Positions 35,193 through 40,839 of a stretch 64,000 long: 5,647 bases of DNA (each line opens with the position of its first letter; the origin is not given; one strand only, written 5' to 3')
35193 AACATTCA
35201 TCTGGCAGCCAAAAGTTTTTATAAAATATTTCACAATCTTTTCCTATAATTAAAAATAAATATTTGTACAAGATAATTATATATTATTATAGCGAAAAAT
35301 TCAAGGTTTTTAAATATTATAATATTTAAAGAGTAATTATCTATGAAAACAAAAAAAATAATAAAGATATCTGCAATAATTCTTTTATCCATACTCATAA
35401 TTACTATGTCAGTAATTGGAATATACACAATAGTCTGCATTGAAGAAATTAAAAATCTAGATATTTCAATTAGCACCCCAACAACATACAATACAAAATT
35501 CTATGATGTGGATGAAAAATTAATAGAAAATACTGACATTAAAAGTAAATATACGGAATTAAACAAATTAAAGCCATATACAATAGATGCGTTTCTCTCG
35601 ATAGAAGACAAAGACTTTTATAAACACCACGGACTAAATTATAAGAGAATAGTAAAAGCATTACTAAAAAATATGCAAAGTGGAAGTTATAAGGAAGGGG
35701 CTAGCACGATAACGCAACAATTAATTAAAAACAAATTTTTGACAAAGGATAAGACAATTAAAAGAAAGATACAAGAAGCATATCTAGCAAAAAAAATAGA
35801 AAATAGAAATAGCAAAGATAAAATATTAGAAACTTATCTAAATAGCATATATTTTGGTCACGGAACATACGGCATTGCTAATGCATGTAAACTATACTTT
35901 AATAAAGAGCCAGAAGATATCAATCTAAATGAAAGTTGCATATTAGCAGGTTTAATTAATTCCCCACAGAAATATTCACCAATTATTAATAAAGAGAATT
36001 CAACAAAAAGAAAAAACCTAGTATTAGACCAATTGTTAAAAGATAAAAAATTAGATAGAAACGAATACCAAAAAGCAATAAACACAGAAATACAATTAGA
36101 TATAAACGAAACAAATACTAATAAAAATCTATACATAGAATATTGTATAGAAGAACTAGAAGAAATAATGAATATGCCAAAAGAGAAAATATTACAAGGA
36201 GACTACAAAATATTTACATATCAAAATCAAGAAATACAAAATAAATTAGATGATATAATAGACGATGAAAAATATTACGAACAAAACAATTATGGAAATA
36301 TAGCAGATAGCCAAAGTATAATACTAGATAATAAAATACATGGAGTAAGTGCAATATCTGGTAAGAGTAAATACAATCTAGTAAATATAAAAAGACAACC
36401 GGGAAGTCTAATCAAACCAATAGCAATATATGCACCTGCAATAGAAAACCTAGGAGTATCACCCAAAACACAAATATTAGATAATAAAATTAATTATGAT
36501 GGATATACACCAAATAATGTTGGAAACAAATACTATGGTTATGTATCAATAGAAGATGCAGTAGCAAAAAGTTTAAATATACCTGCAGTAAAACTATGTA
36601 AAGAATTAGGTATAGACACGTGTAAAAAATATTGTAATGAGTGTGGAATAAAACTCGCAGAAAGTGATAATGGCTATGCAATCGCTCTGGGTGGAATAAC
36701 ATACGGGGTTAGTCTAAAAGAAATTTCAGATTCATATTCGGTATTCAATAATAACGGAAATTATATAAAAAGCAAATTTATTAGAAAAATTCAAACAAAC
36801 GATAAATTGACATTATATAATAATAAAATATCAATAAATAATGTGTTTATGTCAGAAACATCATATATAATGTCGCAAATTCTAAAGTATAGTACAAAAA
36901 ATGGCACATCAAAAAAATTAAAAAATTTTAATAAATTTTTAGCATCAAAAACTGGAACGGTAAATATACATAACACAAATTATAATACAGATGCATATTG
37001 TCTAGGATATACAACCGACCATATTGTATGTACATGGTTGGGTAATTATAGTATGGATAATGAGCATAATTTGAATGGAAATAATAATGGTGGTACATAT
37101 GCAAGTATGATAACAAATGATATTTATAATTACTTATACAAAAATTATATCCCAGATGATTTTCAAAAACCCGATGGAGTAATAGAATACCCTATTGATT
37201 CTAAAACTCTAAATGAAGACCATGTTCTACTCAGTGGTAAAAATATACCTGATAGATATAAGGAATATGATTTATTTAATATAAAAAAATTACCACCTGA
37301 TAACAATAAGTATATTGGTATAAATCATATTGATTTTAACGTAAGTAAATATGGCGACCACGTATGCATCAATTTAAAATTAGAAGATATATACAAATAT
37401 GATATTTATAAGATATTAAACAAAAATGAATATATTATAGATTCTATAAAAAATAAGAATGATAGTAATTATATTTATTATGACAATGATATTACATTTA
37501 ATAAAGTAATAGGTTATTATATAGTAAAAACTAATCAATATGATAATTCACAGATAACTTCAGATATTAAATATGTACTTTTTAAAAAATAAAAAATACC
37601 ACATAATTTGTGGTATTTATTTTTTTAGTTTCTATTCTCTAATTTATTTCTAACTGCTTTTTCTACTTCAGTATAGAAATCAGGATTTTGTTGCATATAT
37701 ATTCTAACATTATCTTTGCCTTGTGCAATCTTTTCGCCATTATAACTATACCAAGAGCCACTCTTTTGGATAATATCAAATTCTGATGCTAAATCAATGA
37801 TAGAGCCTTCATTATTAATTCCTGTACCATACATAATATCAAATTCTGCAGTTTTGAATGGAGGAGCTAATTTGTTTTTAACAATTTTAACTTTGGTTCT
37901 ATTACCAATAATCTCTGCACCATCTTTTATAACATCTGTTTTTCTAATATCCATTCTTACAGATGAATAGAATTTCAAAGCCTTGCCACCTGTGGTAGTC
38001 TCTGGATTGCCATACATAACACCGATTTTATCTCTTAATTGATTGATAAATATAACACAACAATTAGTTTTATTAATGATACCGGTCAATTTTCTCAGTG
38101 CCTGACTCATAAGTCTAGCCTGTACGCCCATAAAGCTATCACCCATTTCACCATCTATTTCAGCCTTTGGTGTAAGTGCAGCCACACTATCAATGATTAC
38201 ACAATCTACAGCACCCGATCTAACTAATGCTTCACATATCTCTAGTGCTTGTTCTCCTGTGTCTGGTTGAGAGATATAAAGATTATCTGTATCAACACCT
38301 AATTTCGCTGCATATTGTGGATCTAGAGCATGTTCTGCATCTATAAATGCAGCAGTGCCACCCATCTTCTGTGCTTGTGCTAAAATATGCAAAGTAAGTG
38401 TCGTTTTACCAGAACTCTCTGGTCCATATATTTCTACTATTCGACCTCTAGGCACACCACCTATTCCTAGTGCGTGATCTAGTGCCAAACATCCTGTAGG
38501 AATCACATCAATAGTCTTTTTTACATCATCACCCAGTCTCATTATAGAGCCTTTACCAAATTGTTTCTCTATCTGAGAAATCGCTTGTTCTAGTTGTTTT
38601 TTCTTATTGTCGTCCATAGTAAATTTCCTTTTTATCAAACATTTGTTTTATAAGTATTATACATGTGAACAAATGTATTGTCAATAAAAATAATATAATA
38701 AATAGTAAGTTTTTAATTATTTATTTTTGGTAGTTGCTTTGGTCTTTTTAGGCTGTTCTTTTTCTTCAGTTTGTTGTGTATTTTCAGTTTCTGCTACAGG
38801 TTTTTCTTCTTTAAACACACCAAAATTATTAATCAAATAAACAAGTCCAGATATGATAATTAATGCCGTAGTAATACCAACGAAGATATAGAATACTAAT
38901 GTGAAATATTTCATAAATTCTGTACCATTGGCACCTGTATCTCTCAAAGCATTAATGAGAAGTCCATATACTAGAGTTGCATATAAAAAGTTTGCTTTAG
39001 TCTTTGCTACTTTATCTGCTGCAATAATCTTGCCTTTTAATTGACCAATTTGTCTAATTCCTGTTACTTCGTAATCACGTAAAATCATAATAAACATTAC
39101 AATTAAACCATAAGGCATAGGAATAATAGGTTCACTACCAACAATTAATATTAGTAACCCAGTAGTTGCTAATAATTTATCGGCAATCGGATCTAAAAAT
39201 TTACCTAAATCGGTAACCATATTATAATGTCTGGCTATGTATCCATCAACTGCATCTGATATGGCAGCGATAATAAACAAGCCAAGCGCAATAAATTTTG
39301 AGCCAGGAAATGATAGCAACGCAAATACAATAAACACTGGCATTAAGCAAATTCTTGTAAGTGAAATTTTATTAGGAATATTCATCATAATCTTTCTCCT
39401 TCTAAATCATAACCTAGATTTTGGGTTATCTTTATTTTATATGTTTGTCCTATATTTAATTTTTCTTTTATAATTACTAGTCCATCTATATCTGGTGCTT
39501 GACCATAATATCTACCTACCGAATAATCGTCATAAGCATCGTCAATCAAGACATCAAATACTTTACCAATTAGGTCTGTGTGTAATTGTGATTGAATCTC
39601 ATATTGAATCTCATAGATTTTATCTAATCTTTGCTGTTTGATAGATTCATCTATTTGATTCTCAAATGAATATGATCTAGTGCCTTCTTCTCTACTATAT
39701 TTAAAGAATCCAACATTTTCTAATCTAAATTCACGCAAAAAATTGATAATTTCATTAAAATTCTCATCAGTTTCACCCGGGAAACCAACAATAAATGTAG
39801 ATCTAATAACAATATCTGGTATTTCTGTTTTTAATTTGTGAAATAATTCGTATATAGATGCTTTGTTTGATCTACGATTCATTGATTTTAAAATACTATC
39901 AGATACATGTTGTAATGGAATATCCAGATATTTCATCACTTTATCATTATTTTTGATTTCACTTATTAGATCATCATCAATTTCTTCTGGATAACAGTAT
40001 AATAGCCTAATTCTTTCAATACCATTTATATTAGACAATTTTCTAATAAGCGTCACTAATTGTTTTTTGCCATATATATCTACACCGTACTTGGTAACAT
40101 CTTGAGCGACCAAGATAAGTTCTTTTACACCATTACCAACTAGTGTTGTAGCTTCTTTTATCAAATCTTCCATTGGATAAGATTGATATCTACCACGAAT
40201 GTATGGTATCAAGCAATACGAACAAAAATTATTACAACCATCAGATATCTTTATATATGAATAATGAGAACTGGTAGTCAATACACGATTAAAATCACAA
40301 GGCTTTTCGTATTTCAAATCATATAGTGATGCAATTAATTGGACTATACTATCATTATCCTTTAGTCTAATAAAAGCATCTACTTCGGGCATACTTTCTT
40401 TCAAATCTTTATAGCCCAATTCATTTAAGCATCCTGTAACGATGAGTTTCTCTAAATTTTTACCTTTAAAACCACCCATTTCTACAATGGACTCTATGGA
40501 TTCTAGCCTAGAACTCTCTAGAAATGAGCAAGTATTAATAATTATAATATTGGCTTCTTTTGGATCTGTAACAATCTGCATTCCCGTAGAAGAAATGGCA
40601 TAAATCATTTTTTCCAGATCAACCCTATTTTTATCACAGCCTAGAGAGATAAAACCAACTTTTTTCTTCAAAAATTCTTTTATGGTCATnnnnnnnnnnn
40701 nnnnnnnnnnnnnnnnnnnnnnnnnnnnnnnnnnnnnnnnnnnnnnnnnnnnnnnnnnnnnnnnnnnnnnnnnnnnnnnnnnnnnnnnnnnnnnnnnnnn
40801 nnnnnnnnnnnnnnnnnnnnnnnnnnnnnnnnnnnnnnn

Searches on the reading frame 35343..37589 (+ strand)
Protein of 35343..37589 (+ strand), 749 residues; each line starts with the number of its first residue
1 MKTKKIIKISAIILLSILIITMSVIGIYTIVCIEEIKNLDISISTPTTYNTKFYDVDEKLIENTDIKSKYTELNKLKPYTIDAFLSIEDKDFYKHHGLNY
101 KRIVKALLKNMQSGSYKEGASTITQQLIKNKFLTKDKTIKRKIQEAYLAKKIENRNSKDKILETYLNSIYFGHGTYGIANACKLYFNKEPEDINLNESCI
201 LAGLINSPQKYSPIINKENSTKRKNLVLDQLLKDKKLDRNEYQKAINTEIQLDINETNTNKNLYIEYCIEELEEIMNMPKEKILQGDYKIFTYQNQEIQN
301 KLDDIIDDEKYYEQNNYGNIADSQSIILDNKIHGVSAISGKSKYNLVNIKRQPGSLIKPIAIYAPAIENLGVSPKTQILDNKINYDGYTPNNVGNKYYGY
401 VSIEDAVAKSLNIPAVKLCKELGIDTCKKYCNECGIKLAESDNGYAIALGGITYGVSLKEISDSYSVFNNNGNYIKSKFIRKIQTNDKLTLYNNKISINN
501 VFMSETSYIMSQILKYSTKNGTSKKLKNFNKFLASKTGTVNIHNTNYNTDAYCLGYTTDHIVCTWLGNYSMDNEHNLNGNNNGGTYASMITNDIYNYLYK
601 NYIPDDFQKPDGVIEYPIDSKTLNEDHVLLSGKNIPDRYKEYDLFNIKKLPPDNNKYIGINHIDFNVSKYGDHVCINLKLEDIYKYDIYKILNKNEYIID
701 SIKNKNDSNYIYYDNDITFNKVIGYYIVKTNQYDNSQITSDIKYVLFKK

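Call 12: search_protein_families(library=pfam, proteins=[window:35343-37589:+], max_evalue=0.001)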
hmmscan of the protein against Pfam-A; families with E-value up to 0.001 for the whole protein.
window:35343-37589:+ (749 aa): 2 families
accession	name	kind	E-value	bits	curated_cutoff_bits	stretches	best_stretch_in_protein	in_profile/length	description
PF00912.28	Transgly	-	3.3e-62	209.5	27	1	64-231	8-177/178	Transglycosylase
PF00905.27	Transpeptidase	-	1.1e-17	64.6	22.1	1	327-595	5-298/299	Penicillin binding protein transpeptidase domain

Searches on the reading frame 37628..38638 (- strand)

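Call 12: search_protein_families(library=pfam, proteins=[window:37628-38638:-], max_evalue=0.001)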
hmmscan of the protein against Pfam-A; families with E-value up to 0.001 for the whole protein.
window:37628-38638:- (337 aa): 6 families
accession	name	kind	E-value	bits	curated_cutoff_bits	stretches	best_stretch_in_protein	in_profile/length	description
PF00154.27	RecA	-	2.5e-143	476.6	27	1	14-275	1-262/262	recA bacterial DNA recombination protein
PF21096.2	RecA_C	-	2.5e-25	88.8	27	1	278-333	1-56/57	RecA C-terminal domain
PF08423.17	Rad51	-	4.1e-11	43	22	1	42-234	4-212/244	Rad51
PF06745.19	ATPase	-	1.1e-09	38.4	26.6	1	46-123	1-80/231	KaiC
PF13481.12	AAA_25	-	2e-05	24.8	27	0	61-200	29-189/195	AAA domain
PF01637.24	ATPase_2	-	0.00013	22.3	33.2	1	66-113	21-68/225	ATPase domain predominantly from Archaea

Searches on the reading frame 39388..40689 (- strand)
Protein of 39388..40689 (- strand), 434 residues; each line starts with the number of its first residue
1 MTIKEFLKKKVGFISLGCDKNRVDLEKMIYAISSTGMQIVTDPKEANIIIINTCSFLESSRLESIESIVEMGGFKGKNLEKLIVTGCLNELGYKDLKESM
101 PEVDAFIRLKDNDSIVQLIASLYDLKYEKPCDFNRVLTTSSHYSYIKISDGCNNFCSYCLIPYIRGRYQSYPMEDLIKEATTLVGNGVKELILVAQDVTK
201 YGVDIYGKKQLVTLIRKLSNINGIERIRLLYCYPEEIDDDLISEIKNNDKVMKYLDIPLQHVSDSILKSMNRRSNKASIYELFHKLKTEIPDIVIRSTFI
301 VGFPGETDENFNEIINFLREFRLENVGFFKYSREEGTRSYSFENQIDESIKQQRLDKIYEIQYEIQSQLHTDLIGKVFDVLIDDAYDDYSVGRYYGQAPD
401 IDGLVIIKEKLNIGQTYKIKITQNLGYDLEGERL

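Call 12: search_protein_families(library=pfam, proteins=[window:39388-40689:-], max_evalue=0.001)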
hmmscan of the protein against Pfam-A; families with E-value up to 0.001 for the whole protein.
window:39388-40689:- (434 aa): 3 families
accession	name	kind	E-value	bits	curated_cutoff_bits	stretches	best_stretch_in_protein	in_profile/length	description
PF04055.27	Radical_SAM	-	3.3e-24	86.4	29.5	1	146-318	1-166/166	Radical SAM superfamily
PF00919.26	UPF0004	-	3.3e-22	78.8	27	1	10-107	1-97/98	Uncharacterized protein family UPF0004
PF18693.7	TRAM_2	-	5.3e-18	65.4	27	1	374-432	1-61/63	TRAM domain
